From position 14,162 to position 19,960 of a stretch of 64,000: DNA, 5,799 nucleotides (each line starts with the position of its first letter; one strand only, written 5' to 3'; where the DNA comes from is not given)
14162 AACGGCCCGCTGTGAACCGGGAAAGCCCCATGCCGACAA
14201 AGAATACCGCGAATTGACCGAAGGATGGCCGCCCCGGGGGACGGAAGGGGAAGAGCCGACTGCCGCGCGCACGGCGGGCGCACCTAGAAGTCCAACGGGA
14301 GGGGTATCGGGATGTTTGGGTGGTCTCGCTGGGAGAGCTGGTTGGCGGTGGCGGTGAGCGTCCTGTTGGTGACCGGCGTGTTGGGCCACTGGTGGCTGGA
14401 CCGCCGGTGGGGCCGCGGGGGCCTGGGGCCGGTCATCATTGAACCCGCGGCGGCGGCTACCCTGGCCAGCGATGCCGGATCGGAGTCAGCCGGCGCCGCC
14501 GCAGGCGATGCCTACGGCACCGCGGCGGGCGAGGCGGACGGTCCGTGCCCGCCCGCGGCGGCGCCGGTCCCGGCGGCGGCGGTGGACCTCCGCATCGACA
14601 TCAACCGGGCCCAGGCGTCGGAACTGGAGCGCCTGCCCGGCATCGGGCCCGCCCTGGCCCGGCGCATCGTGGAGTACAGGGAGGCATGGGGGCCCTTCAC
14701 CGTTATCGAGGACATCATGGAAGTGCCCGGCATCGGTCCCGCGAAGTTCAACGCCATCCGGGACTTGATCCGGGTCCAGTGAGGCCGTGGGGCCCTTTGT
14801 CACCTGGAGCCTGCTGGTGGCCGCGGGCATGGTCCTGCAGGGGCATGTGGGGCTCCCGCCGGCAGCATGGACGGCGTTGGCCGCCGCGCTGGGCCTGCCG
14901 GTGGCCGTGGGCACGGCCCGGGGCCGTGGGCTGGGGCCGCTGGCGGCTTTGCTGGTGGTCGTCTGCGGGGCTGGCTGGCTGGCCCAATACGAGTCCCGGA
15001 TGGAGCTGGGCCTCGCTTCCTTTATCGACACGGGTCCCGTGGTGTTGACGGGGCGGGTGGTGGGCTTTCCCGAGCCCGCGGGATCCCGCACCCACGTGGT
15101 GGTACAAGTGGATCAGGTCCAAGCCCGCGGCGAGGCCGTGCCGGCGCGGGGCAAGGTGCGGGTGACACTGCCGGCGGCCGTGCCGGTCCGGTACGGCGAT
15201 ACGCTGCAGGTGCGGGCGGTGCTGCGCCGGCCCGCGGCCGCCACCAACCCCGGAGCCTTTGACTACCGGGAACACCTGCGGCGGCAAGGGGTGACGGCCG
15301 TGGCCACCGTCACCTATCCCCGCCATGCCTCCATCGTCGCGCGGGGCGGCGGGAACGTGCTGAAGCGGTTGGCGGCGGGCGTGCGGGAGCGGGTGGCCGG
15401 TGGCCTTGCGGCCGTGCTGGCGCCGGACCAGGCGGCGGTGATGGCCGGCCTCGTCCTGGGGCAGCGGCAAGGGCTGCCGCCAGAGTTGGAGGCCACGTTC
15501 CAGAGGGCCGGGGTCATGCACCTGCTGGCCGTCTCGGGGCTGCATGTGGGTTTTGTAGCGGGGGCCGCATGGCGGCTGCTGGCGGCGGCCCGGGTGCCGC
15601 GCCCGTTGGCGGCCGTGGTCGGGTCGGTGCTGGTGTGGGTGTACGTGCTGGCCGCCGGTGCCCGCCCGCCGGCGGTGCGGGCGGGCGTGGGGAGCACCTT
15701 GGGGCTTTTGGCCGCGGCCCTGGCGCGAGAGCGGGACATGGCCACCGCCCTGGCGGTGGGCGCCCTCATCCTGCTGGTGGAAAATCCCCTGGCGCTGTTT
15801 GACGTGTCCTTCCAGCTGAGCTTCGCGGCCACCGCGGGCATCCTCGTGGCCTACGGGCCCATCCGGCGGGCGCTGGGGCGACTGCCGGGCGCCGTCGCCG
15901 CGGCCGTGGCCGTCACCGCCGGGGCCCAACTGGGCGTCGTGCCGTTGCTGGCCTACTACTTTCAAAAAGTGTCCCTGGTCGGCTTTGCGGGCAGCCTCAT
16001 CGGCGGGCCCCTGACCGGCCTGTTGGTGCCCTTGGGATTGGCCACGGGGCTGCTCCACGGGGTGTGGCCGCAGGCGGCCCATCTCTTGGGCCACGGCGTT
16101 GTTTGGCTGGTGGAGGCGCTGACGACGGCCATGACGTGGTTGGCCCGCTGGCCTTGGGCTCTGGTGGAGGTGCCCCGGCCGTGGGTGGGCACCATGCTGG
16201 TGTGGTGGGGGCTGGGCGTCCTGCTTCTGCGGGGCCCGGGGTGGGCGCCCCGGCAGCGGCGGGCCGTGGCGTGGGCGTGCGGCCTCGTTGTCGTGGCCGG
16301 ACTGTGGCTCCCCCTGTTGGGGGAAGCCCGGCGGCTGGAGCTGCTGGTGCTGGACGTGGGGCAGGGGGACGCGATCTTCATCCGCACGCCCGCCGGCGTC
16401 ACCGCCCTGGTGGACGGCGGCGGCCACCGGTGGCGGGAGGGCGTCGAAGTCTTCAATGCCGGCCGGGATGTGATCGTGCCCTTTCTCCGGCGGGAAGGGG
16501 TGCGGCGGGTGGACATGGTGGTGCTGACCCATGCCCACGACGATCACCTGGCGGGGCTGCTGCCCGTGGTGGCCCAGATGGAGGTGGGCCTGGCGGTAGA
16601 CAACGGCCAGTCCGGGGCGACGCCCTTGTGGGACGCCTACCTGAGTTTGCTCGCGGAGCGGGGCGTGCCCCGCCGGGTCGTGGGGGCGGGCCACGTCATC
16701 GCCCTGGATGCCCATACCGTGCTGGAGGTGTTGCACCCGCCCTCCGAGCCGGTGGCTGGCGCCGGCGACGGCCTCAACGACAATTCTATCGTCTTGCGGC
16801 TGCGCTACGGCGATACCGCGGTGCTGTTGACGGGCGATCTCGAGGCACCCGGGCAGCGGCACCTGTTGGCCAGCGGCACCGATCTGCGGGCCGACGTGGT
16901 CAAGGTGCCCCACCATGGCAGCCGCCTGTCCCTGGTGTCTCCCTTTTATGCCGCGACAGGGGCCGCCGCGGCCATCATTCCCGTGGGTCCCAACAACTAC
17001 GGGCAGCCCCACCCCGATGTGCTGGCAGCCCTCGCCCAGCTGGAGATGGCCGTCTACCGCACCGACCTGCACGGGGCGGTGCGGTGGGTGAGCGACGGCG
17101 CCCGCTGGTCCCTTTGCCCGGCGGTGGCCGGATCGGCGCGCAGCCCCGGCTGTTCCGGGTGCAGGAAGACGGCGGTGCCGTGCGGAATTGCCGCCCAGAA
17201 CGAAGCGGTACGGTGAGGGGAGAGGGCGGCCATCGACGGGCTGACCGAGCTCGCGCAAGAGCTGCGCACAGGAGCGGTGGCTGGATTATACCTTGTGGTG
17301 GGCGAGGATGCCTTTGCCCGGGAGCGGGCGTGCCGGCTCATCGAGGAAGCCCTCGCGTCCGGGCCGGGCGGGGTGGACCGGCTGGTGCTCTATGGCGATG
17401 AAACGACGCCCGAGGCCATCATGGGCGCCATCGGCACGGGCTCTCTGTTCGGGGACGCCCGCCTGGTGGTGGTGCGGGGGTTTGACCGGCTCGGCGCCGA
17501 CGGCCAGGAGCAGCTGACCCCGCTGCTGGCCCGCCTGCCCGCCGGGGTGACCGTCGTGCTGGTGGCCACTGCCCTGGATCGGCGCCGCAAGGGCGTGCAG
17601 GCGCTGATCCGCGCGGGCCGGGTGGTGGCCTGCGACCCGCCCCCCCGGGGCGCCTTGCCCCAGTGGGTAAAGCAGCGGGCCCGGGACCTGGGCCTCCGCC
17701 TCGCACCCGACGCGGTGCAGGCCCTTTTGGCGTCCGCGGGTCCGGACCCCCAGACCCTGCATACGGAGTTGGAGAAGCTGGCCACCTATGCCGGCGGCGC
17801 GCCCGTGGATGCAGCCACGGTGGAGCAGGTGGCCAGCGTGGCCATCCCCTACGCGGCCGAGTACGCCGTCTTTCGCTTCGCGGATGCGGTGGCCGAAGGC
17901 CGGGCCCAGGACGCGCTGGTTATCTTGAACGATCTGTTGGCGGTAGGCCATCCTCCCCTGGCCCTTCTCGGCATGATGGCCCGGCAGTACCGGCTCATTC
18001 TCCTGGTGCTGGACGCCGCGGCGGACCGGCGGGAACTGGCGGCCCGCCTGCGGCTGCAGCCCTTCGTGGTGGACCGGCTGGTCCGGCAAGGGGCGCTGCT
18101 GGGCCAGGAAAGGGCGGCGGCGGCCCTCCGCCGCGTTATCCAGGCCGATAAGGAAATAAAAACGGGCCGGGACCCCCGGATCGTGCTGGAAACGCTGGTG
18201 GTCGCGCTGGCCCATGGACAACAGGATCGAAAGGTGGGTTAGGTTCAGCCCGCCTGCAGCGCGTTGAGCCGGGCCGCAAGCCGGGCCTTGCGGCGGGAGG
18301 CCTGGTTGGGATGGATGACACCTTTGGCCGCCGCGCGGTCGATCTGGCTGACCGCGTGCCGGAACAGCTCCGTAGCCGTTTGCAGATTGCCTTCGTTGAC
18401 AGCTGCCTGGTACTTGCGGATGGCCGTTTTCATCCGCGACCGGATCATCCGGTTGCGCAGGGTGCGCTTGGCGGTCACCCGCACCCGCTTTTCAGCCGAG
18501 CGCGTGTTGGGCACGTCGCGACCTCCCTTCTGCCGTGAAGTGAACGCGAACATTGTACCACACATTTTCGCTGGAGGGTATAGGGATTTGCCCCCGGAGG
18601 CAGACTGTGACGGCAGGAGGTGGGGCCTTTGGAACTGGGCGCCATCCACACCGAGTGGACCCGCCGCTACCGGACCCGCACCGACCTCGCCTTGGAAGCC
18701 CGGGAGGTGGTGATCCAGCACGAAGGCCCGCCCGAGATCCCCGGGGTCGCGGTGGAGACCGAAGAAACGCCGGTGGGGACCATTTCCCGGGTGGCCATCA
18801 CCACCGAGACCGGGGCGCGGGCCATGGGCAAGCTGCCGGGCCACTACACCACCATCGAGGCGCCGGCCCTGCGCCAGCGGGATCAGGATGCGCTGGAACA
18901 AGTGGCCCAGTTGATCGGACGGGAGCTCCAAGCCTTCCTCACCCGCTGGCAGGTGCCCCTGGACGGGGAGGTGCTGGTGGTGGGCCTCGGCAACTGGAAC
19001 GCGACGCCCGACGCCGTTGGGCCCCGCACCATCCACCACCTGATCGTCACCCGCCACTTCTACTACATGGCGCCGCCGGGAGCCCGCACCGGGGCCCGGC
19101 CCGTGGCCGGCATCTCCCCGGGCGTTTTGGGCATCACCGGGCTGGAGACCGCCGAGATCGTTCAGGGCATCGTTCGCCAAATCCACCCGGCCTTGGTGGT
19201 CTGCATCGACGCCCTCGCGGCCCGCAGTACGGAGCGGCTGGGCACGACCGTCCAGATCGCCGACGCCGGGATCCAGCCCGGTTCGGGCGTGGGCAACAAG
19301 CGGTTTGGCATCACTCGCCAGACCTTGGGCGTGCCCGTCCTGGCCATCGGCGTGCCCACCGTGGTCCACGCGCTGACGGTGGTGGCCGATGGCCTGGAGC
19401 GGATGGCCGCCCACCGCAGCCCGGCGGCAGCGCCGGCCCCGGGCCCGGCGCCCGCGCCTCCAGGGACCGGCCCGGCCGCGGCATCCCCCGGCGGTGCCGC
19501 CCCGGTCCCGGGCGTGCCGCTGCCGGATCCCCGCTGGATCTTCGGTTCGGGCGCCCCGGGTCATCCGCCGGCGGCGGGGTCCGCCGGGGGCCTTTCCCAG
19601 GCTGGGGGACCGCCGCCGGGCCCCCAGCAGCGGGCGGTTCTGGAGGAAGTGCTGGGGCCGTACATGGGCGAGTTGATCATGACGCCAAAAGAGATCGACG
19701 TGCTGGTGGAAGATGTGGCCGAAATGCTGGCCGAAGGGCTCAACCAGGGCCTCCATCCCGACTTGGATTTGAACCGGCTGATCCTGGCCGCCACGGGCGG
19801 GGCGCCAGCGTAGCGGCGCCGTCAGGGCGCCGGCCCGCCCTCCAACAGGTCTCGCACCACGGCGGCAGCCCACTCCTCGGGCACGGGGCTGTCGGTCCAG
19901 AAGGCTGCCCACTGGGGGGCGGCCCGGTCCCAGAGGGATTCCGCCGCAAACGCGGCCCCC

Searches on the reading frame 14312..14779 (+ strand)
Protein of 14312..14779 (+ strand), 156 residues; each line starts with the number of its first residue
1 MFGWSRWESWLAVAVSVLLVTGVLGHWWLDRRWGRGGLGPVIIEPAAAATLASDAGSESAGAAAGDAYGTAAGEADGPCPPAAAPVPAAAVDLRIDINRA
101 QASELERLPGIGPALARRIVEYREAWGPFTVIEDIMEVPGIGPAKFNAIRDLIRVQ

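Call 61: search_protein_families(library=pfam, proteins=[window:14312-14779:+], max_evalue=0.00001)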
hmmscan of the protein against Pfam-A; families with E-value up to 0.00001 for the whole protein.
window:14312-14779:+ (156 aa): 3 families
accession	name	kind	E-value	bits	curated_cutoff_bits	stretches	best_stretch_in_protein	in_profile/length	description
PF12836.13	HHH_3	-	5.9e-22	78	27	1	94-154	5-65/65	Helix-hairpin-helix motif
PF00633.29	HHH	-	2.5e-12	46.4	24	0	97-122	5-30/30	Helix-hairpin-helix motif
PF14520.12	HHH_5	-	2.6e-06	28.2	27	0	99-121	31-53/57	Helix-hairpin-helix domain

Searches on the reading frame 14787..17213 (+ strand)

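Call 61: search_protein_families(library=pfam, proteins=[window:14787-17213:+], max_evalue=0.00001)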
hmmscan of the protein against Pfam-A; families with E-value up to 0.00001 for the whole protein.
window:14787-17213:+ (809 aa): 4 families
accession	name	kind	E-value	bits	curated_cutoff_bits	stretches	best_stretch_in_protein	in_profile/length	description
PF03772.21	Competence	-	1.7e-61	208.4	23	1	222-481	1-264/270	Competence protein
PF13567.11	DUF4131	-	4.9e-31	108.1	31.6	1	22-178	2-162/165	Domain of unknown function (DUF4131)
PF00753.33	Lactamase_B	-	1.6e-09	38.4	22.7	1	523-718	2-179/196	Metallo-beta-lactamase superfamily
PF12706.13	Lactamase_B_2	-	3.5e-06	27.2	27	1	557-685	6-143/200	Beta-lactamase superfamily domain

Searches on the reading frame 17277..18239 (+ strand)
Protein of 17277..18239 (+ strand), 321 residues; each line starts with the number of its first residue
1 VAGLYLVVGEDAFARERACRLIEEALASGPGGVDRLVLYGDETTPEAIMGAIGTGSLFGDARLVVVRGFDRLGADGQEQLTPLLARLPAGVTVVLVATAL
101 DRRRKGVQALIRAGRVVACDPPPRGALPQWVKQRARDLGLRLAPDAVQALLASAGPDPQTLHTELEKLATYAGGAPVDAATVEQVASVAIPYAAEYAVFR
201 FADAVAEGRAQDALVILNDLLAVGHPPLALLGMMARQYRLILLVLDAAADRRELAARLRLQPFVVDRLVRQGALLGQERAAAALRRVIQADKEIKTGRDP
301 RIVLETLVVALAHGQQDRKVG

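Call 61: search_protein_families(library=pfam, proteins=[window:17277-18239:+], max_evalue=0.00001)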
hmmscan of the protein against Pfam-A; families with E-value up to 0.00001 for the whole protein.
window:17277-18239:+ (321 aa): 1 family
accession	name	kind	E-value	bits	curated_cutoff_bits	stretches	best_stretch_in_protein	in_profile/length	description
PF21694.2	DNA_pol3_delta_C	-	1.7e-20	73.6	27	1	197-310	3-120/121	DNA polymerase III delta subunit, C-terminal domain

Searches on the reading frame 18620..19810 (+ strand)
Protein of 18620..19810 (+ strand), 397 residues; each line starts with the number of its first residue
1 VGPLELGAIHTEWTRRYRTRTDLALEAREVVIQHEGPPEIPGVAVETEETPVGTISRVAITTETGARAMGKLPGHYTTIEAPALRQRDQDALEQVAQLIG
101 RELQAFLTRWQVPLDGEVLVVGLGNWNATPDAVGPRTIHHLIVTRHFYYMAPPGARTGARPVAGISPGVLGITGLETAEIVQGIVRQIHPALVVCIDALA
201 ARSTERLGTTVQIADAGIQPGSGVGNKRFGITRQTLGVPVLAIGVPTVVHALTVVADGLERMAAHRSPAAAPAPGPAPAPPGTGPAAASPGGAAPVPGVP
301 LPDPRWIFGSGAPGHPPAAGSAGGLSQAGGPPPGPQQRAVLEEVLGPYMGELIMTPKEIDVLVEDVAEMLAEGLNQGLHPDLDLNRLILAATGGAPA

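Call 62: search_protein_families(library=pfam, proteins=[window:18620-19810:+], max_evalue=0.00001)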
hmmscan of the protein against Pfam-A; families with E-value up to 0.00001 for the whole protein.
window:18620-19810:+ (397 aa): 1 family
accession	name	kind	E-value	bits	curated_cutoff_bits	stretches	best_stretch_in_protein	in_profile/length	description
PF03418.19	Peptidase_A25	-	1.4e-91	307.5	27.8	2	24-265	1-245/353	Germination protease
